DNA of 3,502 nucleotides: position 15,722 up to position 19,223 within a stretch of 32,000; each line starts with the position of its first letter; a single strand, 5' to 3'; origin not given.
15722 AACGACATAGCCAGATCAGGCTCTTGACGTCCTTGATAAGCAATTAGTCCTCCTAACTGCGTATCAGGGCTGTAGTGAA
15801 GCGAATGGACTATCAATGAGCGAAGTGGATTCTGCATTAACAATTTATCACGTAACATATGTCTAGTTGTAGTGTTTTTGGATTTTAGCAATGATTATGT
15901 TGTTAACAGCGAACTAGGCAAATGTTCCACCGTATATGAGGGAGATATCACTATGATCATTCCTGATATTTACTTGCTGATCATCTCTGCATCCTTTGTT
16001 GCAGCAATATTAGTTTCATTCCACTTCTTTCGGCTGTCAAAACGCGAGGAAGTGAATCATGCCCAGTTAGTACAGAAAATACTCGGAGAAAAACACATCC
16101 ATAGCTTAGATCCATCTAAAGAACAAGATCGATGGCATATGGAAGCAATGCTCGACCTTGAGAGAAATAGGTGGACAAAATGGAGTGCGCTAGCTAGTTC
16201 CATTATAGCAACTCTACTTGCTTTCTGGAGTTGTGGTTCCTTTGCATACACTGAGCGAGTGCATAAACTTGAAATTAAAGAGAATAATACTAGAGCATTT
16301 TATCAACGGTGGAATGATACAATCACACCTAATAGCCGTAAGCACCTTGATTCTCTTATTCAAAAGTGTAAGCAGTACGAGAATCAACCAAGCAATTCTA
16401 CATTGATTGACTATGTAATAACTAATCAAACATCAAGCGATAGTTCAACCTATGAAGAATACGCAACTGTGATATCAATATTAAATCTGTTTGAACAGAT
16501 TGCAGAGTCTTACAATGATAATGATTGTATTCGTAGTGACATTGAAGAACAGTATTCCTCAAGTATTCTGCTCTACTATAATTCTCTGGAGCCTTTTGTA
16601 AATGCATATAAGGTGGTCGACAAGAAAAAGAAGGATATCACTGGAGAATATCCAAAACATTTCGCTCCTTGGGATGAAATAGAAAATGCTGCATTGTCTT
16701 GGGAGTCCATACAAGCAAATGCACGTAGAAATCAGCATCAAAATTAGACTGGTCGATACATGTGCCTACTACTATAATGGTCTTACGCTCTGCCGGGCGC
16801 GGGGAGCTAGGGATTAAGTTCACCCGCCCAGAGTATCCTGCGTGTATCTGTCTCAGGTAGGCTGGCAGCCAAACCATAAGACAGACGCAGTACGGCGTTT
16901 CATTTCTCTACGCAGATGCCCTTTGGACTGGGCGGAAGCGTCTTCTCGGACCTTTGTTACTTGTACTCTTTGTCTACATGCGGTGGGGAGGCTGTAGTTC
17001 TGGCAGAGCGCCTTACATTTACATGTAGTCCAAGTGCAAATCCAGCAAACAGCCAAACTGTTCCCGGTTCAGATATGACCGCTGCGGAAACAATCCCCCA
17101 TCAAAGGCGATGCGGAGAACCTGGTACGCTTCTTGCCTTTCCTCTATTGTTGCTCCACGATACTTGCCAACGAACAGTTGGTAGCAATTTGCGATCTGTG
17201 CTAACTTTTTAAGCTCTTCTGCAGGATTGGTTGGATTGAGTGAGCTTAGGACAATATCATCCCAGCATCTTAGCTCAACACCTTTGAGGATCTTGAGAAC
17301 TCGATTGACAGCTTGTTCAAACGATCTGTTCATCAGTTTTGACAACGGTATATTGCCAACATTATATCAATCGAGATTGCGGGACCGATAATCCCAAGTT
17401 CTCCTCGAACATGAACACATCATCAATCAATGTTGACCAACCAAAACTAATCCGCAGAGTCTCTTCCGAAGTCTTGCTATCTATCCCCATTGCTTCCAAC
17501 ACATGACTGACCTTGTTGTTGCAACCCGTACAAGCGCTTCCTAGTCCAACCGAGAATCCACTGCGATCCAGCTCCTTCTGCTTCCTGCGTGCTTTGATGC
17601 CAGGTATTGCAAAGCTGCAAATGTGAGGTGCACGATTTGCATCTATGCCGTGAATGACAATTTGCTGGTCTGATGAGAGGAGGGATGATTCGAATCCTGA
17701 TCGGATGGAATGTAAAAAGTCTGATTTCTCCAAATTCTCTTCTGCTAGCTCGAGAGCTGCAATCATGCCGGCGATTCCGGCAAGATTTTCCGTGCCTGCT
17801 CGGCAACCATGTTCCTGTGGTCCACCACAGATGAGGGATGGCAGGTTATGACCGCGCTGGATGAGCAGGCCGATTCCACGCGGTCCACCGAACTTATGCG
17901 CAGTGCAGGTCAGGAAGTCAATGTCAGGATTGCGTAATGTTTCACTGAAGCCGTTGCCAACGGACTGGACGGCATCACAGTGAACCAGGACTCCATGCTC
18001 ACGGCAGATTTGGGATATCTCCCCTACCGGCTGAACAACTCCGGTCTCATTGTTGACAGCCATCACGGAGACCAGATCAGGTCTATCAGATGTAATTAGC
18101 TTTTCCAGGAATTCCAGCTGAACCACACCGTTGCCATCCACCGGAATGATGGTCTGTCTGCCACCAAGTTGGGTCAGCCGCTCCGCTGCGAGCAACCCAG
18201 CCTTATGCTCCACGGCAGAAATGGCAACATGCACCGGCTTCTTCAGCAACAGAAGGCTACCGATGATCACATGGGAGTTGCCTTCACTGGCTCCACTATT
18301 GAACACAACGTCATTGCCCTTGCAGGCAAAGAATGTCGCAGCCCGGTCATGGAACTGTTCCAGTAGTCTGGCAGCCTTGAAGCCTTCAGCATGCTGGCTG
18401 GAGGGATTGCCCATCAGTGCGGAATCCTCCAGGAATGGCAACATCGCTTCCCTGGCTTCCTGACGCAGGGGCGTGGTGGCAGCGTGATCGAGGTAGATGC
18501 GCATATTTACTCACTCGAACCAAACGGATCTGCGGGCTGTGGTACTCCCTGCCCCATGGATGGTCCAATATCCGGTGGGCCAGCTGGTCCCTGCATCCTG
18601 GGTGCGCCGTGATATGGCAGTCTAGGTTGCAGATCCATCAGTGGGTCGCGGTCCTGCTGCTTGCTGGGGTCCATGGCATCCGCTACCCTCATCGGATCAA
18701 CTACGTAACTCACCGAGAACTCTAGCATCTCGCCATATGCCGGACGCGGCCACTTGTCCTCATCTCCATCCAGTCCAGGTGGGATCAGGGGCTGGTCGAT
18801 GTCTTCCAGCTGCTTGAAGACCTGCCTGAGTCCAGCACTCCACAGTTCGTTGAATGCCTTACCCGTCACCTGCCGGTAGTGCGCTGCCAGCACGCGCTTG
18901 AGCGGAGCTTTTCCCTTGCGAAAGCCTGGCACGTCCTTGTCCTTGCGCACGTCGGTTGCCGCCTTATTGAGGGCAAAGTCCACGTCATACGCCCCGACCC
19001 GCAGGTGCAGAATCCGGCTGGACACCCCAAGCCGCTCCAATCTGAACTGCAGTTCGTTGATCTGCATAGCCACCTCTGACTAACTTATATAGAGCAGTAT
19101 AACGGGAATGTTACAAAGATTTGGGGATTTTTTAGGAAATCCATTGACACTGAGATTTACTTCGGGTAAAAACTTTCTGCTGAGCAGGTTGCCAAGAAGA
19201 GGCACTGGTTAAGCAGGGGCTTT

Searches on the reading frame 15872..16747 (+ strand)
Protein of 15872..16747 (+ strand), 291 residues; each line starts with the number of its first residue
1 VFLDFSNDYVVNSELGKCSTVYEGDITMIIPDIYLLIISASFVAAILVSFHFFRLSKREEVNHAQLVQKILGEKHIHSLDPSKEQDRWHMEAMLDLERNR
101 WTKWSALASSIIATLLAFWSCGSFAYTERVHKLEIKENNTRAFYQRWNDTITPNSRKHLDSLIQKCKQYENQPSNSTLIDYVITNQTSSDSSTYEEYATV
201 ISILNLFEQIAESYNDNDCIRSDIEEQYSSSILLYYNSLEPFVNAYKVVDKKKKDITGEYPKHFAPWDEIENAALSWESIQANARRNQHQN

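Call 35: search_protein_families(library=pfam, proteins=[window:15872-16747:+], max_evalue=0.01)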
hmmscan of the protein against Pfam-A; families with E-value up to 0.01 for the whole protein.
window:15872-16747:+ (291 aa): 1 family
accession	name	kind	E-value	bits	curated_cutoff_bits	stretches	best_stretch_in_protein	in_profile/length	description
PF15956.11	DUF4760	-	0.00022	21.8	25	1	110-247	4-122/141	Domain of unknown function (DUF4760)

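Call 99: search_protein_families(library=phrogs, proteins=[window:15872-16747:+], max_evalue=0.001)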
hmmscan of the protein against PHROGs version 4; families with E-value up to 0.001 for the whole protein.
window:15872-16747:+ (291 aa): 0 families

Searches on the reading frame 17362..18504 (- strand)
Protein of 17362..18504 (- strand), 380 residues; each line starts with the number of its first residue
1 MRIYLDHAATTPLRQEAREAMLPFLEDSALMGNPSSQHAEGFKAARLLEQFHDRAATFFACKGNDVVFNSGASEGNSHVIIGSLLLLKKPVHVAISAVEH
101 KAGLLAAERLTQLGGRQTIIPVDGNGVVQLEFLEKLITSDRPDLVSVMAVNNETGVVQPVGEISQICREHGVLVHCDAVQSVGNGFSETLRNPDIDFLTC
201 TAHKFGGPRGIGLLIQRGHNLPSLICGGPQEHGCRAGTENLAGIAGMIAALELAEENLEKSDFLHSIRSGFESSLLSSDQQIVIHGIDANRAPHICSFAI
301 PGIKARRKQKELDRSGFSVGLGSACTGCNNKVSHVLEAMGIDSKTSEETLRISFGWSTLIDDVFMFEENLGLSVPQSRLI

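Call 35: search_protein_families(library=pfam, proteins=[window:17362-18504:-], max_evalue=0.01)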
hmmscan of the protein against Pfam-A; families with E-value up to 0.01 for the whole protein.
window:17362-18504:- (380 aa): 2 families
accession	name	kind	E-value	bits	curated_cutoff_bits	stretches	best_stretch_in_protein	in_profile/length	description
PF00266.25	Aminotran_5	-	2.2e-58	198.4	21.5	1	3-363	1-368/371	Aminotransferase class-V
PF01212.27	Beta_elim_lyase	-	0.002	17.9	27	1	118-178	99-169/288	Beta-eliminating lyase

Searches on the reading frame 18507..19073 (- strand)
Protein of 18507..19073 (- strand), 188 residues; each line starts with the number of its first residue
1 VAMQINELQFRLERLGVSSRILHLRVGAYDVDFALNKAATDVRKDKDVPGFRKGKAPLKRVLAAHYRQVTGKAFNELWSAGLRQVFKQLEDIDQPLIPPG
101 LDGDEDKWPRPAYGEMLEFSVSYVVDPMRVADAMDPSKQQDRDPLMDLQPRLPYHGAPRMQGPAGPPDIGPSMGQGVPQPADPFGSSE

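Call 35: search_protein_families(library=pfam, proteins=[window:18507-19073:-], max_evalue=0.01)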
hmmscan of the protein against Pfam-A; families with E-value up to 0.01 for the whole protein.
window:18507-19073:- (188 aa): 1 family
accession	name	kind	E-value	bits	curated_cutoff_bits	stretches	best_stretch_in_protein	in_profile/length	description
PF05697.18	Trigger_N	-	3.4e-13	50.5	22.2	1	10-127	3-113/144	Bacterial trigger factor protein (TF)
